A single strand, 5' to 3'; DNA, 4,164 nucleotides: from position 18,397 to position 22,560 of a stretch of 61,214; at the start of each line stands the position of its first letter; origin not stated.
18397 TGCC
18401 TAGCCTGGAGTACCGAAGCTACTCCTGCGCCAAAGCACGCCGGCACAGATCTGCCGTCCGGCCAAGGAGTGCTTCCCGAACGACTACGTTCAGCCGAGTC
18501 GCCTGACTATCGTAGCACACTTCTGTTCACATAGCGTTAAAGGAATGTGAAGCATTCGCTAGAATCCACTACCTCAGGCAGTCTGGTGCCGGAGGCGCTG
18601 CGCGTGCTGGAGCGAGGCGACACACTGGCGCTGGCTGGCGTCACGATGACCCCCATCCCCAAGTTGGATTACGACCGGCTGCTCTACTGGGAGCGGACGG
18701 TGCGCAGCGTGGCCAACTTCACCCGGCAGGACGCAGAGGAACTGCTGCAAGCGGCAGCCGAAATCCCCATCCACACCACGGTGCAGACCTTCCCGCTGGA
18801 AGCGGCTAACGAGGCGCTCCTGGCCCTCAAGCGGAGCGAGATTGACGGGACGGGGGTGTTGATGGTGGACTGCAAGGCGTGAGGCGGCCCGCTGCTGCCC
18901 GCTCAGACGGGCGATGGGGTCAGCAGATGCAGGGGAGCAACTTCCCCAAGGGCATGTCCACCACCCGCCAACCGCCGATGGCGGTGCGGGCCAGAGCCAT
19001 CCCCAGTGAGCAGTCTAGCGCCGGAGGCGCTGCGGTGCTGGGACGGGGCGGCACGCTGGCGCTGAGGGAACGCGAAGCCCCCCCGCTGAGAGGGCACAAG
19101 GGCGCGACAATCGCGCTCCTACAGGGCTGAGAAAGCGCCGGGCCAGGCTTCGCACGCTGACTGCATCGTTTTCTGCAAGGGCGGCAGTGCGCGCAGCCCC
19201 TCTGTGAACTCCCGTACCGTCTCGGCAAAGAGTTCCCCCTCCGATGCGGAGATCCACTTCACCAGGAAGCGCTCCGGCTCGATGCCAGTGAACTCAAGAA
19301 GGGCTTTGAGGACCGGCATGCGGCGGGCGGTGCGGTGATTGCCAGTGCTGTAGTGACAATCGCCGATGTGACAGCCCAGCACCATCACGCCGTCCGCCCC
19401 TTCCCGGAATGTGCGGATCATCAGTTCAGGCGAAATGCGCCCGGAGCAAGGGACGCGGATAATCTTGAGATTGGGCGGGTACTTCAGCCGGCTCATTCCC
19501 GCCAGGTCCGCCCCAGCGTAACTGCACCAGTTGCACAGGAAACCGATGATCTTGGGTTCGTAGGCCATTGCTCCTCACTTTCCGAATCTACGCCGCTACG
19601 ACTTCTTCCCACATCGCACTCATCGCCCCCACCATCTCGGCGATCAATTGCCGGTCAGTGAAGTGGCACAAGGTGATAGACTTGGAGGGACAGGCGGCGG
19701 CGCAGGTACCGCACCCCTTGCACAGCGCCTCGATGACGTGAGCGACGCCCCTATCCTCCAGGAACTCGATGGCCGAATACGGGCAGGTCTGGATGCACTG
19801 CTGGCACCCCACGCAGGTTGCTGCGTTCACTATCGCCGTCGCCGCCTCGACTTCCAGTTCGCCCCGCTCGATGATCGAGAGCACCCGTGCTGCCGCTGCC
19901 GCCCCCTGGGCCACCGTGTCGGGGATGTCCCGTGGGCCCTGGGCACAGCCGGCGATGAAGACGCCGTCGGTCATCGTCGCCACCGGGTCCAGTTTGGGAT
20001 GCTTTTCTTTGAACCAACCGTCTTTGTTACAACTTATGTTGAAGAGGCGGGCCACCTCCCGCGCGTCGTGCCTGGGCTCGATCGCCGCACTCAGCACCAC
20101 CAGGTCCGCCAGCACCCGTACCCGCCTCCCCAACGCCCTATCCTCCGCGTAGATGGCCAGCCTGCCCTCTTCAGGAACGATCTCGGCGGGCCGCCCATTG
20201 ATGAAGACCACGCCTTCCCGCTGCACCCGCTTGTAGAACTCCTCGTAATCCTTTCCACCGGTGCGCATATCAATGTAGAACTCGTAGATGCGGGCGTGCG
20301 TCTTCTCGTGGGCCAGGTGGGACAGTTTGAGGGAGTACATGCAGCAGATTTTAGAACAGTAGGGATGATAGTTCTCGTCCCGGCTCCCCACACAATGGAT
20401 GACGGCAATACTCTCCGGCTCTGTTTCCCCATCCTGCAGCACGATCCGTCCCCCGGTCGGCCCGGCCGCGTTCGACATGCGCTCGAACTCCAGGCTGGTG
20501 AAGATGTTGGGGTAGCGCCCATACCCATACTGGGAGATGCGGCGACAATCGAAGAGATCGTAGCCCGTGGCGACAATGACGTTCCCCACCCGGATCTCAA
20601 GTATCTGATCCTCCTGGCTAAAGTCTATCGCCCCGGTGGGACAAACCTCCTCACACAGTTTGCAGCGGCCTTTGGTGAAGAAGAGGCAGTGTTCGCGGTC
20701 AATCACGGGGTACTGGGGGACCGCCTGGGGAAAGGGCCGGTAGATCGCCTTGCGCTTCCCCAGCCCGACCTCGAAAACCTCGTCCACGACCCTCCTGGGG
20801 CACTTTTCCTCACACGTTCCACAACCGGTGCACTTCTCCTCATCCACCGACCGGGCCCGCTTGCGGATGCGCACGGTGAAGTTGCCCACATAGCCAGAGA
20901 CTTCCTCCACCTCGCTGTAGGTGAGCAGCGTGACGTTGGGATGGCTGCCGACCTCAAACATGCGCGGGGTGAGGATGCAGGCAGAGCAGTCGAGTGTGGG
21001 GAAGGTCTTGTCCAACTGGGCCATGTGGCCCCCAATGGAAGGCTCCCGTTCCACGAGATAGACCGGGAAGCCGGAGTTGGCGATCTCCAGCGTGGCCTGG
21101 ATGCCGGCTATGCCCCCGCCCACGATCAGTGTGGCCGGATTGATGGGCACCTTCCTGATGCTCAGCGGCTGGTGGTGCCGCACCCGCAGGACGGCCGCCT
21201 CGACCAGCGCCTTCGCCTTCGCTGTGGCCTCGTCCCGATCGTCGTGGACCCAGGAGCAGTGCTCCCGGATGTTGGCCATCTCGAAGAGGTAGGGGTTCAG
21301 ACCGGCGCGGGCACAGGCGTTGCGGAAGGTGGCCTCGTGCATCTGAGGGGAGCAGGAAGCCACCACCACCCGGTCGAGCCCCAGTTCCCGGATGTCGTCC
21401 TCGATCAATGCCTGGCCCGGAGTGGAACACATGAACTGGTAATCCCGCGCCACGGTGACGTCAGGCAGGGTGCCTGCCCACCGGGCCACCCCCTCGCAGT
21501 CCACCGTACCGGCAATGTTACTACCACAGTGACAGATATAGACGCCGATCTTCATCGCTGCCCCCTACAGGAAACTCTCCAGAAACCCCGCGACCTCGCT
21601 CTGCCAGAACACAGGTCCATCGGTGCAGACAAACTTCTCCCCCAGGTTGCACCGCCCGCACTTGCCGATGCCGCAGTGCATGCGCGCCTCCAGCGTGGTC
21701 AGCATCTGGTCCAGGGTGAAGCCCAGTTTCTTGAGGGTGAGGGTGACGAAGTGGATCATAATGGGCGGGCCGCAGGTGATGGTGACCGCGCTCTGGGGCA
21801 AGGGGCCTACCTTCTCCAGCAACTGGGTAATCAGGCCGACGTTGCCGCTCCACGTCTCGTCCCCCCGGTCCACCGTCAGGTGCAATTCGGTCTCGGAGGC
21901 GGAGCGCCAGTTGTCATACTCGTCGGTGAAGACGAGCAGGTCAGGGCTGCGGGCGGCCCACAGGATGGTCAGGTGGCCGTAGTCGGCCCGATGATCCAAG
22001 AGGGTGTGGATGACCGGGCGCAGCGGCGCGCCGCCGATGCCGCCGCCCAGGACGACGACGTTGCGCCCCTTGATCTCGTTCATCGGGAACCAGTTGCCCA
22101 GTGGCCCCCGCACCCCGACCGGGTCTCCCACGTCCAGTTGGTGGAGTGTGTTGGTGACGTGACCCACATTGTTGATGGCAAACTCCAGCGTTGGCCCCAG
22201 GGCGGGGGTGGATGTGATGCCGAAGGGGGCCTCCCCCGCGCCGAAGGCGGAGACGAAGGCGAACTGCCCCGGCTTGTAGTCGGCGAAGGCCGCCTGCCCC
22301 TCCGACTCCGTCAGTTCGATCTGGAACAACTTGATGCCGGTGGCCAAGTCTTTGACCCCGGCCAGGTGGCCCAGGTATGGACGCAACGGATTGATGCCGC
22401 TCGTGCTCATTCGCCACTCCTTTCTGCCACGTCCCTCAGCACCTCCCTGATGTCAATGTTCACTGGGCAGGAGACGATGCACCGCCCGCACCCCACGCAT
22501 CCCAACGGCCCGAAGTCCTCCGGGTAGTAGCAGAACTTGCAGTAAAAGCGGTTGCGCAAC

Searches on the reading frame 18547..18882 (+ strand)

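Call 14: search_protein_families(library=pfam, proteins=[window:18547-18882:+], max_evalue=0.001)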
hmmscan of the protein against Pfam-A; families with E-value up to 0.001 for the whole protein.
window:18547-18882:+ (111 aa): 1 family
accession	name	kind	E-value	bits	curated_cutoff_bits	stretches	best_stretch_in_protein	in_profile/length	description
PF00107.32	ADH_zinc_N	-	8.4e-05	23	31.8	1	3-71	61-128/129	Zinc-binding dehydrogenase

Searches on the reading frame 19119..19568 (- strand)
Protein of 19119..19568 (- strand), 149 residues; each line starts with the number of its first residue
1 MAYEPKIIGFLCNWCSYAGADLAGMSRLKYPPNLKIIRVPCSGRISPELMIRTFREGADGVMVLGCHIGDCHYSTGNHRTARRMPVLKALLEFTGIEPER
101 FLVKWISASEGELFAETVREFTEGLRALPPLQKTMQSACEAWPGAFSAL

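Call 4: search_protein_families(library=pfam, proteins=[window:19119-19568:-], max_evalue=0.001)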
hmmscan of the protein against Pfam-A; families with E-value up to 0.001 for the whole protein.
window:19119-19568:- (149 aa): 1 family
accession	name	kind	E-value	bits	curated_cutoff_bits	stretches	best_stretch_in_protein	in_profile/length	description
PF02662.21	FlpD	-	9.8e-53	177.8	22.3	1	7-128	1-122/123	Methyl-viologen-reducing hydrogenase, delta subunit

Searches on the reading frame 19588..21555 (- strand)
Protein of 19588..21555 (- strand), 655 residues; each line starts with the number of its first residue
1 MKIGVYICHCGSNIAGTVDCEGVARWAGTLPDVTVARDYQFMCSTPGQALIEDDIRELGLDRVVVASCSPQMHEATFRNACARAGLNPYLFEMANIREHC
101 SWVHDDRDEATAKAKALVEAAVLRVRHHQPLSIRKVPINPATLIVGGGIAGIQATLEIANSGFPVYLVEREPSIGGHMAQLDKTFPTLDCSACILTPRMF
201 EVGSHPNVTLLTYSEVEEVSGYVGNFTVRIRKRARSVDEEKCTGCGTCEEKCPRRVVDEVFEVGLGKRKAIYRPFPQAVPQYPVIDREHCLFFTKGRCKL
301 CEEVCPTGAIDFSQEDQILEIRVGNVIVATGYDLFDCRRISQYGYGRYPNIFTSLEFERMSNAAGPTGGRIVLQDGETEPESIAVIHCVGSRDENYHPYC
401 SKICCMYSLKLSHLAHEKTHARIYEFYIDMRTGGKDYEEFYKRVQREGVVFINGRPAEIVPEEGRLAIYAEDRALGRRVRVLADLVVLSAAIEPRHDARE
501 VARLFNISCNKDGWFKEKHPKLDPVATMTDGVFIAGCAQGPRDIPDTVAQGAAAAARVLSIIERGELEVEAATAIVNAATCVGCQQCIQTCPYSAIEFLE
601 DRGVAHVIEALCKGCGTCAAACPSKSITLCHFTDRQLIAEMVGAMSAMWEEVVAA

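Call 4: search_protein_families(library=pfam, proteins=[window:19588-21555:-], max_evalue=0.001)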
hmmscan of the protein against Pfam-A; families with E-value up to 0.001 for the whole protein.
window:19588-21555:- (655 aa): 17 families
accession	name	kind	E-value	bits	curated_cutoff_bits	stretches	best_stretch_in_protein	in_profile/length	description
PF00037.32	Fer4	-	7e-21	73.6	21.1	4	237-255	3-21/24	4Fe-4S binding domain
PF14697.11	Fer4_21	-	2.4e-14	53.6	35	1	574-628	1-58/59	4Fe-4S dicluster domain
PF12838.12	Fer4_7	-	3.7e-14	53.4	27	2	580-625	1-51/52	4Fe-4S dicluster domain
PF13237.11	Fer4_10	-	2.7e-13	50.1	25.5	2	575-623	3-53/53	4Fe-4S dicluster domain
PF12837.12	Fer4_6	-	1.3e-12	47.5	25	2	237-256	4-23/24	4Fe-4S binding domain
PF13484.11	Fer4_16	-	7.1e-12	46.4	30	0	581-597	2-18/66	4Fe-4S double cluster binding domain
PF25160.1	LdpA_Fe-S-bd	-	4.5e-11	42.8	27.6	1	585-629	7-45/49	LdpA Fe-S cluster-binding domain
PF12797.12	Fer4_2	-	5.3e-11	42.2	24.5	1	236-253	4-21/22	4Fe-4S binding domain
PF13187.11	Fer4_9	-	6.5e-10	39.3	27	1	581-626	2-51/52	4Fe-4S dicluster domain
PF13534.11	Fer4_17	-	7e-07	30.1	22.2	0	237-255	41-59/61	4Fe-4S dicluster domain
PF12831.13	FAD_oxidored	-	9.3e-07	28.9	27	1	143-179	3-39/416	FAD dependent oxidoreductase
PF07992.20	Pyr_redox_2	-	3.3e-06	27.2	26.1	1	142-243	3-84/291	Pyridine nucleotide-disulphide oxidoreductase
PF17179.9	Fer4_22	-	3.5e-06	28.2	27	0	226-255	65-94/95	4Fe-4S dicluster domain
PF13450.12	NAD_binding_8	-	4.9e-06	27.2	21.9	1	144-195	1-52/68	NAD(P)-binding Rossmann-like domain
PF00890.30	FAD_binding_2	-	2.7e-05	24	20.4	1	143-179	3-39/414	FAD binding domain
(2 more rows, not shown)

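Call 18: search_solved_structures(query=window:19588-21555:-, max_evalue=0.001, show_alignments=1)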
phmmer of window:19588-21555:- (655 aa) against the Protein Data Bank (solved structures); distinct sequences matched with E-value up to 0.001: 67 (the best 60 are shown).
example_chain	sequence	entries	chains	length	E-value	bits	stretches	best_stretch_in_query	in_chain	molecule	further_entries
5odc_A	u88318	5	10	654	1.1e-222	744.1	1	2-643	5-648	Heterodisulfide reductase, subunit A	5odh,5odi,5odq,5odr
8rvu_a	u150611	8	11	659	1e-218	731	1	2-646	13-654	H(2):CoB-CoM heterodisulfide,ferredoxin reductase subunit A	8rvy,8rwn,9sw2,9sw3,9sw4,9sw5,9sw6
8rvv_A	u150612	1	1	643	1.4e-218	730.6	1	2-645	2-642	H(2):CoB-CoM heterodisulfide,ferredoxin reductase subunit A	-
9sfi_A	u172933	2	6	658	3.8e-199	666.4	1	2-647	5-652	CoB--CoM heterodisulfide reductase iron-sulfur subunit A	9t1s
7bkb_A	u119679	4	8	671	9.7e-198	661.7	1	2-641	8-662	CoB--CoM heterodisulfide reductase iron-sulfur subunit A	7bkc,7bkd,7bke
6tjr_A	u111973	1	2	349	5.4e-41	143.8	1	323-561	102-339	Fumarate reductase/succinate dehydrogenase flavoprotein domain protein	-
9sw6_G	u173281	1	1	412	6.9e-11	44.3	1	565-628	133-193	Polyferredoxin protein MvhB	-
7zc6_B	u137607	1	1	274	8e-07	30.9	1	580-633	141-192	RnfB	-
5t5i_F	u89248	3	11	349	1.3e-06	30.2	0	232-315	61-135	Tungsten formylmethanofuran dehydrogenase subunit fwdF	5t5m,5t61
9r51_C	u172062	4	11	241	1.4e-06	30.1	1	518-624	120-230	F420-reducing [NiFe]-hydrogenase from Methanothermococcus thermolithotrophicus subunit gam | F420-reducing [NiFe]-hydrogenase from Methanothermococcus thermolit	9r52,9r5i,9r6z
9mqx_B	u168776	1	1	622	6e-06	28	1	574-628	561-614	NADH:ubiquinone oxidoreductase, NADH-binding (51 kD) subunit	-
8c0z_C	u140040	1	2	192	9.1e-06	27.4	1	543-630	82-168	Iron-sulfur cluster-binding protein potential subunit of aldehyde oxidoreductase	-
7bkb_K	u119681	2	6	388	2.6e-05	25.9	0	234-261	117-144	Formylmethanofuran dehydrogenase, subunit F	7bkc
8ahx_B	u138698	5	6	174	3.1e-05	25.6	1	570-629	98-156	Ion-translocating oxidoreductase complex subunit B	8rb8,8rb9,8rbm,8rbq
9sfi_O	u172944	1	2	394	3.7e-05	25.4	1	575-629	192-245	Ferredoxin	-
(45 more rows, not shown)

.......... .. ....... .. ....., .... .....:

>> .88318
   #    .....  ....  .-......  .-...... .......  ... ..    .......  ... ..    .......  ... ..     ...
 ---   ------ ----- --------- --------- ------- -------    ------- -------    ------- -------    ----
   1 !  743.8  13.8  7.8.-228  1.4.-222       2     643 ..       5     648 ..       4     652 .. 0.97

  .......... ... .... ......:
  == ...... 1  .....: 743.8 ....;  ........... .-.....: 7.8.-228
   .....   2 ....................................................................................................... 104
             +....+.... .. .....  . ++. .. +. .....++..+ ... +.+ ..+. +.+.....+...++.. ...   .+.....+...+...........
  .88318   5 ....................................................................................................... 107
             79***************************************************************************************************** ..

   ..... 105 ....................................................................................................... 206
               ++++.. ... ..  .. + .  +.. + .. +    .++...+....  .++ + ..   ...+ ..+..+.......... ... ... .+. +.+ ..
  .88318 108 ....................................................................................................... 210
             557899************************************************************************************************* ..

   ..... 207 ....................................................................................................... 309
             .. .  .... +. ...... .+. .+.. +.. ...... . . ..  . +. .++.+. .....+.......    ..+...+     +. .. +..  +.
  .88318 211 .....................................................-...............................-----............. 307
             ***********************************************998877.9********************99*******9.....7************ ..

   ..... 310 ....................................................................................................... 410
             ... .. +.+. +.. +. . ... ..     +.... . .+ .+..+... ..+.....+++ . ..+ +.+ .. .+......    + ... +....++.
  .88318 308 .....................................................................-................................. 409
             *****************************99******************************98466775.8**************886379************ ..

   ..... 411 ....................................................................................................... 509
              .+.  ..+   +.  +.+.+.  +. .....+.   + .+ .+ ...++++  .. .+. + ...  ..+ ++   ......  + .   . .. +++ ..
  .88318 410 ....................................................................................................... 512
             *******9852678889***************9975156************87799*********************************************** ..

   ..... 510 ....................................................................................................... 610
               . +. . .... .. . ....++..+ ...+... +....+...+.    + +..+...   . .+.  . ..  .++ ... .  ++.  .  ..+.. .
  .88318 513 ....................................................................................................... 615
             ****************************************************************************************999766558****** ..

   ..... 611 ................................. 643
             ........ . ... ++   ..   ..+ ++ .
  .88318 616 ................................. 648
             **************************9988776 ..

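Call 19: search_protein_families(library=ncbifam, proteins=[window:19588-21555:-], max_evalue=0.00001)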
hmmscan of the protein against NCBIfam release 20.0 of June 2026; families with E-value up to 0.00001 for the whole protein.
window:19588-21555:- (655 aa): 60 families (the best 25 are shown)
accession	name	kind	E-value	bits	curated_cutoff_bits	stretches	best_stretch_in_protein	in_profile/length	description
NF040770.1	hetero_SS_HdrA2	exception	3.3e-257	855.5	1100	1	2-645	1-641/777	CoB-CoM heterodisulfide reductase HdrA2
NF041778.1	hetero_SS_HdrA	equivalog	1.2e-192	641.7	1400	1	2-645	7-651/771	ferredoxin:CoB-CoM heterodisulfide reductase subunit HdrA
NF041891.1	hdrA_Methbact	equivalog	1.1e-177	592.6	1300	1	2-646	2-637/762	ferredoxin:CoB-CoM heterodisulfide reductase subunit HdrA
TIGR01944.1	rnfB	subfamily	1.4e-15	57.3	68.7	1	528-634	64-167/190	RnfABCDGE type electron transport complex subunit B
TIGR02179.1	PorD_KorD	subfamily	9e-15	54.6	60.05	1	574-629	20-74/78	2-oxoacid:acceptor oxidoreductase, delta subunit, pyruvate/2-ketoisovalerate family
NF038196.1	ferrodoxin_EFR1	subfamily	1.6e-13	51.3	75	1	573-629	179-231/242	EFR1 family ferrodoxin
NF009410.0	PRK12771.1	subfamily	3e-13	49.2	516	0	580-629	513-562/566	NAD(P)-binding protein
TIGR02700.1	flavo_MJ0208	hypoth_equivalog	3.6e-13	49.3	251.35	1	562-628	132-195/234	dihydromethanopterin reductase (acceptor)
NF007202.0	PRK09623.1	equivalog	3.7e-13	49.7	166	1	573-630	45-101/105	3-methyl-2-oxobutanoate dehydrogenase subunit delta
NF042909.1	FMH_DH_FwdF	exception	6.8e-13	48.4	375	2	235-315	10-77/336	tungsten-dependent formylmethanofuran dehydrogenase subunit FwdF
NF040684.1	PorD_Arch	equivalog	8.2e-13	48.3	120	1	575-629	28-81/85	pyruvate synthase subunit PorD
NF005504.0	PRK07118.1-3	equivalog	1.1e-12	48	437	1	580-632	141-270/293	Fe-S cluster domain-containing protein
NF005503.0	PRK07118.1-2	equivalog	2e-12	46.9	252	1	579-635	138-192/292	RnfABCDGE type electron transport complex subunit B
NF003475.0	PRK05113.1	equivalog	2.6e-12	47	203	1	528-633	64-166/190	electron transport complex subunit RsxB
NF041836.1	rnfB_Methano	equivalog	5.3e-12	45.7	445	1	580-631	142-192/265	Rnf electron transport complex subunit RnfB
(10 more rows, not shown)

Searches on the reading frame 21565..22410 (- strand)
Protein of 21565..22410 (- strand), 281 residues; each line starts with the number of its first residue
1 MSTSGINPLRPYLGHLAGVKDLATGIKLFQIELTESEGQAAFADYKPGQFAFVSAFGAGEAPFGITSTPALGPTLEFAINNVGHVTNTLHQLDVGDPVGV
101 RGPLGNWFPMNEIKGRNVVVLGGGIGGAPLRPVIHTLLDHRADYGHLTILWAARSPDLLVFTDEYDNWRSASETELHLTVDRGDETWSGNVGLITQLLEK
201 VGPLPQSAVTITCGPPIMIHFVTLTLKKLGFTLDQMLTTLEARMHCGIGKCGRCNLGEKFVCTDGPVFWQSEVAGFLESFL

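Call 4: search_protein_families(library=pfam, proteins=[window:21565-22410:-], max_evalue=0.001)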
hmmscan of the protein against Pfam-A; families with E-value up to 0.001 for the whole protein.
window:21565-22410:- (281 aa): 3 families
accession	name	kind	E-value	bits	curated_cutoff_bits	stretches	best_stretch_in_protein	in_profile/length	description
PF00175.26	NAD_binding_1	-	4.9e-12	46.9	22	1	121-222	2-107/109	Oxidoreductase NAD-binding domain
PF10418.14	DHODB_Fe-S_bind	-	7.2e-11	42.1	23.9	1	241-273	1-40/41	Iron-sulfur cluster binding domain of dihydroorotate dehydrogenase B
PF00970.30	FAD_binding_6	-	0.00077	20.2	21.1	0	17-107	5-97/99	Oxidoreductase FAD-binding domain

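Call 19: search_protein_families(library=ncbifam, proteins=[window:21565-22410:-], max_evalue=0.00001)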
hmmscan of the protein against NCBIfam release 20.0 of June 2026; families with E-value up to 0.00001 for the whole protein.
window:21565-22410:- (281 aa): 21 families
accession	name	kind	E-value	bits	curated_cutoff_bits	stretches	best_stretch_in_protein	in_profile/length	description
NF006220.0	PRK08345.1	subfamily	7.1e-59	199.4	395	1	14-269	13-283/294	cytochrome-c3 hydrogenase subunit gamma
TIGR02911.1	sulfite_red_B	equivalog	1.2e-48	165.5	288.6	1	44-269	30-252/261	anaerobic sulfite reductase subunit AsrB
NF040835.1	sulfhyd_HydG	equivalog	9.7e-46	156.3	650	1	19-270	25-281/292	NADPH-dependent hydrogenase/sulfhydrogenase 1 subunit gamma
NF040830.1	sulfhyd_ShyC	equivalog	3.2e-44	151.2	600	1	7-269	2-277/288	NAD(P)-dependent hydrogenase/sulfhydrogenase 2 subunit gamma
NF000796.0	PRK00054.1-1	equivalog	4.5e-40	137.5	224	1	42-273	27-235/254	dihydroorotate dehydrogenase electron transfer subunit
NF009414.0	PRK12778.1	equivalog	2e-27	95.8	1103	1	43-273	26-248/752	bifunctional dihydroorotate dehydrogenase B NAD binding subunit/NADPH-dependent glutamate synthase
NF004862.0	PRK06222.1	subfamily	2.5e-24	86.3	220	1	43-273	26-248/281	sulfide/dihydroorotate dehydrogenase-like FAD/NAD-binding protein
NF000798.0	PRK00054.1-3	equivalog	6.6e-24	84.9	219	1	44-273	30-242/244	dihydroorotate dehydrogenase electron transfer subunit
NF000799.0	PRK00054.1-4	equivalog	1.6e-18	66.7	314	1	81-274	73-257/258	dihydroorotate dehydrogenase electron transfer subunit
NF058606.1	GlBtMonoRdsGbcB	equivalog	4.6e-16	58.6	500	1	44-235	42-241/362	glycine betaine monooxygenase reductase subunit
NF000797.0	PRK00054.1-2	equivalog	6.2e-16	58.4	270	1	84-271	84-263/267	dihydroorotate dehydrogenase electron transfer subunit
NF009415.0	PRK12779.1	equivalog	5.9e-14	50.9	1519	1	45-256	677-893/944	putative bifunctional glutamate synthase subunit beta/2-polyprenylphenol hydroxylase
TIGR01941.1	nqrF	equivalog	3.8e-13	49.1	295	1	81-236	238-398/405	NADH:ubiquinone reductase (Na(+)-transporting) subunit F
NF007964.0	PRK10684.1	equivalog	5.8e-12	45.2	383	1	41-237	33-233/333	NADH oxidoreductase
NF045803.1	MethMoxFADbindMmoC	equivalog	8.2e-12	44.5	500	1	15-236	110-335/343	aromatic/alkene monooxygenase hydroxylase FAD-binding subunit MmoC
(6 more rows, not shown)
